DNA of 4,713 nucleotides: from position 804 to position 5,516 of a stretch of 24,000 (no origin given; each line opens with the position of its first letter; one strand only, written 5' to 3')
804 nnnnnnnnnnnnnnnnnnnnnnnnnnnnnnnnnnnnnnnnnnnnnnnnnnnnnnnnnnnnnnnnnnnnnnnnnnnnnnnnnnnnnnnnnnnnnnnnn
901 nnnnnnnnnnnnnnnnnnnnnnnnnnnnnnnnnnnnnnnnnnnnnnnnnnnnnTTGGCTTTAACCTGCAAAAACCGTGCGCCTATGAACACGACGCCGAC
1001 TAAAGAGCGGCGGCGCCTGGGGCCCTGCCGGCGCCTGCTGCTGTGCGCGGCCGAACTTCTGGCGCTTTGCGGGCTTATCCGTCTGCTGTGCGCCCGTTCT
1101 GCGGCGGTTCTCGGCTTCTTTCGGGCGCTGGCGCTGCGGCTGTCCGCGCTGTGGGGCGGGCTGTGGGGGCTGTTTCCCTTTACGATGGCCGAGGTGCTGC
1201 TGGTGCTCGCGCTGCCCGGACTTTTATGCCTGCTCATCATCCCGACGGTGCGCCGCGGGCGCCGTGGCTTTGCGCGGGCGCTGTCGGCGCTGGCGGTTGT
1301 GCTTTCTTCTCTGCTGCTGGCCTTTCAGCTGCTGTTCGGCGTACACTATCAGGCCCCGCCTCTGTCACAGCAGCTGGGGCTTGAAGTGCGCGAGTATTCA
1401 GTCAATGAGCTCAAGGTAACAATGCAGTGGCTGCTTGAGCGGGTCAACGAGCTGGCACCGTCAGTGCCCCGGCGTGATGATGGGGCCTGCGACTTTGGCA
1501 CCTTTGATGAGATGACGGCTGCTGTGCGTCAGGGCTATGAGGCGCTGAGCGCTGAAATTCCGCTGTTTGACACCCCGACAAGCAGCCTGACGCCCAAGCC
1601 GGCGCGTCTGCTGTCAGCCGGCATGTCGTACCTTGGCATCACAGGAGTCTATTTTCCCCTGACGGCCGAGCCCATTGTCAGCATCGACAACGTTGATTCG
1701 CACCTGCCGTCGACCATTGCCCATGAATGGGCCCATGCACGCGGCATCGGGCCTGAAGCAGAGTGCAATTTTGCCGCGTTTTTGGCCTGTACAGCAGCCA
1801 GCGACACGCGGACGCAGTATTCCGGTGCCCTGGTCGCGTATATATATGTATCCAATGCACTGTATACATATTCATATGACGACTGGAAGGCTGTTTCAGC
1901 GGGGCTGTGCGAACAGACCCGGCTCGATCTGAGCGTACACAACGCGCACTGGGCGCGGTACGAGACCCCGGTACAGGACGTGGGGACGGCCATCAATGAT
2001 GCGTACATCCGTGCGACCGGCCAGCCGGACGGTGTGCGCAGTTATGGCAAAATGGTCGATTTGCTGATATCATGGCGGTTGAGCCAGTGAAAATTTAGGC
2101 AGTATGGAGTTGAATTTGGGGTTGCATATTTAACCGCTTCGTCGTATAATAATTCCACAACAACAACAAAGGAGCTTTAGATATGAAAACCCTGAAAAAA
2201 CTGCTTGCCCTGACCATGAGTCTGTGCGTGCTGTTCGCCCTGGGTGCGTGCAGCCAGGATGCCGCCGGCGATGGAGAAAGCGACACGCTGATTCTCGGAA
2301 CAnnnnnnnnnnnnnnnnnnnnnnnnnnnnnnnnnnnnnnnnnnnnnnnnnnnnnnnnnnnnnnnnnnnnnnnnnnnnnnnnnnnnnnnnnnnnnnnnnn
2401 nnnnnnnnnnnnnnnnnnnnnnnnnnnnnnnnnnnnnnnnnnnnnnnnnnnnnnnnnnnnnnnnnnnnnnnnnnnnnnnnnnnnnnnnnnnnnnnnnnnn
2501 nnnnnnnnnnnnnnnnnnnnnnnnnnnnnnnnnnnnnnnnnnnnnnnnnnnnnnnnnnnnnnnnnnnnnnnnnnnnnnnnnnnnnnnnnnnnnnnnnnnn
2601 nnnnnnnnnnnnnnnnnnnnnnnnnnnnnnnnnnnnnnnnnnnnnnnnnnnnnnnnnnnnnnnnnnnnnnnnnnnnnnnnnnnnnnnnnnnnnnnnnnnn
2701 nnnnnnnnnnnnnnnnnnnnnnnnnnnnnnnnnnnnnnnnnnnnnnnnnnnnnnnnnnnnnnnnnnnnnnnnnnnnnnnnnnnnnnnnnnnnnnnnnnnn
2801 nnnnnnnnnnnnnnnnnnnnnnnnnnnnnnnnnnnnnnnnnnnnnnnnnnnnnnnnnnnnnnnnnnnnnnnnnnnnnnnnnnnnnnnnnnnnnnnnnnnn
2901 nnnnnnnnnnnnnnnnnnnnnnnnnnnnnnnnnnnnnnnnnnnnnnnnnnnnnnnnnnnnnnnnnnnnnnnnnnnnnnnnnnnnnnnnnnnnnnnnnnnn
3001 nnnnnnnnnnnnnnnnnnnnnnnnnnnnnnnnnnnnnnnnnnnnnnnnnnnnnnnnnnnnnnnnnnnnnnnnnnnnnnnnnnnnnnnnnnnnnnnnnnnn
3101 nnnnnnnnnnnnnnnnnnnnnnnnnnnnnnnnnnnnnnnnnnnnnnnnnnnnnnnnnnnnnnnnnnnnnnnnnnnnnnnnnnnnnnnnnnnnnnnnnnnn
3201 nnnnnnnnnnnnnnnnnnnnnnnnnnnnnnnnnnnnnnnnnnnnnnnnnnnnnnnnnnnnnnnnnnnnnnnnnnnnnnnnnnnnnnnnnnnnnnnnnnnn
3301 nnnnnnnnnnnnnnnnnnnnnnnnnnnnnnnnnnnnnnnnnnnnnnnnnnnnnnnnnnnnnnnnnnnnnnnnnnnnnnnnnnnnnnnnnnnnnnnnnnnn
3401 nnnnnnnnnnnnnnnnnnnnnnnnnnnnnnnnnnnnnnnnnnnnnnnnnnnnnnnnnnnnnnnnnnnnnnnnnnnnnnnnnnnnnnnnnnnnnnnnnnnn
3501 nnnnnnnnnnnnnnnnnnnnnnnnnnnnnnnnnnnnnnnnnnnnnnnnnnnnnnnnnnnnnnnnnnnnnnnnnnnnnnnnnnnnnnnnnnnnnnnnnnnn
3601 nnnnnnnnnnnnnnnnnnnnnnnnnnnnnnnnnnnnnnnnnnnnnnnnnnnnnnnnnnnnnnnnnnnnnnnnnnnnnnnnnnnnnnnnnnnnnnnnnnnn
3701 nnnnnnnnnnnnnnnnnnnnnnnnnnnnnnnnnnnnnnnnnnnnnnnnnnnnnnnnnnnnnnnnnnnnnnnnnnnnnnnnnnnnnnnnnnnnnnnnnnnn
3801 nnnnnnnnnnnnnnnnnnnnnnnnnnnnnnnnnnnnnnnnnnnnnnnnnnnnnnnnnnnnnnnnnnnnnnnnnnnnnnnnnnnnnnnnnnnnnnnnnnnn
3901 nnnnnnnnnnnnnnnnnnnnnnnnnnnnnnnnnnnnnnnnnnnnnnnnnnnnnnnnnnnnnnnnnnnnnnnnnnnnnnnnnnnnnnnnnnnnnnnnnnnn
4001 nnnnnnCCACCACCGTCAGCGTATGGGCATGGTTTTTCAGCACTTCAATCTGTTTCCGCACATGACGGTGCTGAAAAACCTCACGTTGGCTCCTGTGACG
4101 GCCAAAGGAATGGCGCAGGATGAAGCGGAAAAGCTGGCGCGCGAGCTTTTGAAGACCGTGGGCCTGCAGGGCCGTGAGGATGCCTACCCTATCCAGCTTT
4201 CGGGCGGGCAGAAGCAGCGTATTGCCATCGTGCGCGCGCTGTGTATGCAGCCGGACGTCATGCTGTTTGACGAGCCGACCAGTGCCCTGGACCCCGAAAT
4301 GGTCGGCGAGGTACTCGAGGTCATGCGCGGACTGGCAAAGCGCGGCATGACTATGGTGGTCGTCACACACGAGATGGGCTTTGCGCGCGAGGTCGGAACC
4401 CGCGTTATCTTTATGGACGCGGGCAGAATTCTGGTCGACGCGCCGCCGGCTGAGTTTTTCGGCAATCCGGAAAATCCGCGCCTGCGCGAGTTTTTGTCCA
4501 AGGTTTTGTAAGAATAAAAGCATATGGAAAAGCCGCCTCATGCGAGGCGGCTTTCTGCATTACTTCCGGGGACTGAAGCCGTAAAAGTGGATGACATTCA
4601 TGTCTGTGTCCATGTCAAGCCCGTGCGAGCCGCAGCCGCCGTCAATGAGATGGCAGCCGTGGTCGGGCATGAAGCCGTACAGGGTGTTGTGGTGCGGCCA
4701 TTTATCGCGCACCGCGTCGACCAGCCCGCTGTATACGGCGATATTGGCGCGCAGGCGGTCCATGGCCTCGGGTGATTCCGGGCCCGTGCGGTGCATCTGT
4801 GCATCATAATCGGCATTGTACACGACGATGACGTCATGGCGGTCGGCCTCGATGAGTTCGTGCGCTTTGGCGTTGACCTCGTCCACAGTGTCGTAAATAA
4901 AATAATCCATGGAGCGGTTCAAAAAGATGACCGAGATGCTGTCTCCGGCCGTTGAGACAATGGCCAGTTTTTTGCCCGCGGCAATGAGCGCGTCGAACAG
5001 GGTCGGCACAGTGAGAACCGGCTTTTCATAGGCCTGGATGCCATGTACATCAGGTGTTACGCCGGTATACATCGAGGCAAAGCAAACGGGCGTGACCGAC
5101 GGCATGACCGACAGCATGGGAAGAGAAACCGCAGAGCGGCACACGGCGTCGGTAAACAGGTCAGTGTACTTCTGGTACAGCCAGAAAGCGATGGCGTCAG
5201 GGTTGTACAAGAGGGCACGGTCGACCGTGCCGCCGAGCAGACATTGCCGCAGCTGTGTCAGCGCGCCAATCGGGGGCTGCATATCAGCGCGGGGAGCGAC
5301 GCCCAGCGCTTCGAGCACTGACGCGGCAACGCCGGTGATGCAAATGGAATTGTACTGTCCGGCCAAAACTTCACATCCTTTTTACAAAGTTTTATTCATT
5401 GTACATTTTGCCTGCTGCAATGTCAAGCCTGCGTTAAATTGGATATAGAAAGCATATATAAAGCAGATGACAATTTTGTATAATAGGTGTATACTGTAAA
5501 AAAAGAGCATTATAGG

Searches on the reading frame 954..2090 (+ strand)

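Call 64: search_protein_families(library=pfam, proteins=[window:954-2090:+], max_evalue=0.001)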
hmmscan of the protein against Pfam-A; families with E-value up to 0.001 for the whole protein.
window:954-2090:+ (378 aa): 1 family
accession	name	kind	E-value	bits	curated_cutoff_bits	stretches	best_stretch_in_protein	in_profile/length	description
PF12725.13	DUF3810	-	1.5e-78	264.8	28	1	63-372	9-311/311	Protein of unknown function (DUF3810)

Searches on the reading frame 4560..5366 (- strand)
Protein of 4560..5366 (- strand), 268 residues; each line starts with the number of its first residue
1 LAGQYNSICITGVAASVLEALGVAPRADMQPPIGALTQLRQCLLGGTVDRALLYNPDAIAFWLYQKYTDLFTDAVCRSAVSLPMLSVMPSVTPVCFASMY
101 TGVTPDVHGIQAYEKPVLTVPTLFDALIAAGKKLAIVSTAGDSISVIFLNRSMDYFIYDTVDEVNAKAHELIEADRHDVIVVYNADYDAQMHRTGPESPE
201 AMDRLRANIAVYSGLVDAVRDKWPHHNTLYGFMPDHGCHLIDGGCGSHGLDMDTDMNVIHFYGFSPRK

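Call 64: search_protein_families(library=pfam, proteins=[window:4560-5366:-], max_evalue=0.001)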
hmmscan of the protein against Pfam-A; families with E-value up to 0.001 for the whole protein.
window:4560-5366:- (268 aa): 1 family
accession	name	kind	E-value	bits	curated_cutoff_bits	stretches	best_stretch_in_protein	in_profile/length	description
PF01663.27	Phosphodiest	-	2.7e-11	44.1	23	2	77-112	28-64/342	Type I phosphodiesterase / nucleotide pyrophosphatase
